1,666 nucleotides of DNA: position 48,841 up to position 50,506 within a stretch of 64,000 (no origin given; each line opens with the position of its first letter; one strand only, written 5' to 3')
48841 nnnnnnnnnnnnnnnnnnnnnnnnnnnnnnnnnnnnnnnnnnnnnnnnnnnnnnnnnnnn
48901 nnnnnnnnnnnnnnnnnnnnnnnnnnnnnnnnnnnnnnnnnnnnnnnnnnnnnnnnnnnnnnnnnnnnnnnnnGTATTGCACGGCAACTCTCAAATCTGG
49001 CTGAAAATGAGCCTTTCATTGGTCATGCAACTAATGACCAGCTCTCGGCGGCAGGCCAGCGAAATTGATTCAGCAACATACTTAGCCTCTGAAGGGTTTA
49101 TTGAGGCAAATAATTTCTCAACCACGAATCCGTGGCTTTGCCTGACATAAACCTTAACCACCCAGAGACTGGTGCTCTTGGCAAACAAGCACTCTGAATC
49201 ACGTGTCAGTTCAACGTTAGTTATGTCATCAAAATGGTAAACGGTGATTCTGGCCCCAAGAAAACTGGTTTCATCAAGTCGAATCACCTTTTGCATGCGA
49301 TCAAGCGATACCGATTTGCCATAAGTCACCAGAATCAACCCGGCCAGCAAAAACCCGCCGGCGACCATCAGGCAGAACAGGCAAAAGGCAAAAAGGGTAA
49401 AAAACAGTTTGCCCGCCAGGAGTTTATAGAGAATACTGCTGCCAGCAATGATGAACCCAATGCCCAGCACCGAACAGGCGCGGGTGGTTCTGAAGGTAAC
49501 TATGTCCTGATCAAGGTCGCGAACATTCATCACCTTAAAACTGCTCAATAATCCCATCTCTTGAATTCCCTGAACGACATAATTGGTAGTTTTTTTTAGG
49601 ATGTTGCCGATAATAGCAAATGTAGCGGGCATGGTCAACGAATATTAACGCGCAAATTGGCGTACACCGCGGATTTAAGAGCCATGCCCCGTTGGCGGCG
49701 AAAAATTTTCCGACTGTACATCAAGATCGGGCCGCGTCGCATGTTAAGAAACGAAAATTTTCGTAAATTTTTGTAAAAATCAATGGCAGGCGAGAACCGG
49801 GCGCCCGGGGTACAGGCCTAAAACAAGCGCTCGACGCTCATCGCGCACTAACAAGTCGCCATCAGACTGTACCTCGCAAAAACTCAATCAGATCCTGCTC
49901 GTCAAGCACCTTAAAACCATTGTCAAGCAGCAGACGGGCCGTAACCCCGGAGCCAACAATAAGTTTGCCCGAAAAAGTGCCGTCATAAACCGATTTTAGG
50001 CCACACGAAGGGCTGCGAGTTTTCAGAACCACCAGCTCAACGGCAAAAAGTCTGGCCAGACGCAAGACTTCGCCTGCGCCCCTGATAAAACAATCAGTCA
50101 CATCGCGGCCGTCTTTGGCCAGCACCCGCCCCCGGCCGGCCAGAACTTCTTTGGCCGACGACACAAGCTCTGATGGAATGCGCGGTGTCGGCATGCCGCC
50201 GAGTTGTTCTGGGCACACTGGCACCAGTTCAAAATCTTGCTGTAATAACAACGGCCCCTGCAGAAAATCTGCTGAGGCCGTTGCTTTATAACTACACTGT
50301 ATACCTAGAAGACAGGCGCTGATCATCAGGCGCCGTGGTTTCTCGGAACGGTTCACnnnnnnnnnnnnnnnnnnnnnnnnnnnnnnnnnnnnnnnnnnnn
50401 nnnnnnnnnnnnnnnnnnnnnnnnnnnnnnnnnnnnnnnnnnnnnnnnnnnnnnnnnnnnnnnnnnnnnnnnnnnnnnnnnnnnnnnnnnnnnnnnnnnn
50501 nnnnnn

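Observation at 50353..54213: Tad-like secretion module with domain fusions: CpaE/MinD-like + CpaF ATPase, and a TadB+TadC platform in one polypeptide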

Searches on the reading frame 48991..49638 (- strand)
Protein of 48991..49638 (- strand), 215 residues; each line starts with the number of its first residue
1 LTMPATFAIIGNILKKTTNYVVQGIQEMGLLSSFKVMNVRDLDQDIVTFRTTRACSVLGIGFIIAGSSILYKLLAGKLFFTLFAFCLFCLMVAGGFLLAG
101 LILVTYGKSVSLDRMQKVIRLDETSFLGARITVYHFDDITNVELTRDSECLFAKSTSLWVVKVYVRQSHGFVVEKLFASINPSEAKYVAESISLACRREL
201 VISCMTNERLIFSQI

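Call 6: search_protein_families(library=pfam, proteins=[window:48991-49638:-], max_evalue=0.01)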
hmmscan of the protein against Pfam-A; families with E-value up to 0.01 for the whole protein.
window:48991-49638:- (215 aa): 0 families

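Call 77: search_protein_families(library=pfam, proteins=[window:48991-49557:-], max_evalue=0.05)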
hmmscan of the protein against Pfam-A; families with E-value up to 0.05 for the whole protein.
window:48991-49557:- (188 aa): 0 families

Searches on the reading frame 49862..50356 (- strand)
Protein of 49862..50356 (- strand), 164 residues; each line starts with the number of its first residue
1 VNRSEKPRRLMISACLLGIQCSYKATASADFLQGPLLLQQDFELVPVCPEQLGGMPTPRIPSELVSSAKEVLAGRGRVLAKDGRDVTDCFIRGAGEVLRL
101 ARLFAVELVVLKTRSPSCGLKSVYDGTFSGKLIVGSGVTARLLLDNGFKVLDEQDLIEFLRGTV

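Call 6: search_protein_families(library=pfam, proteins=[window:49862-50356:-], max_evalue=0.01)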
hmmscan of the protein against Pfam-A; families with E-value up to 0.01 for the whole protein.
window:49862-50356:- (164 aa): 1 family
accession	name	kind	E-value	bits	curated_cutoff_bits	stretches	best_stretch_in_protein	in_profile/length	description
PF04463.17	2-thiour_desulf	-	1.7e-39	135.5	34.7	1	11-155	2-141/141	2-thiouracil desulfurase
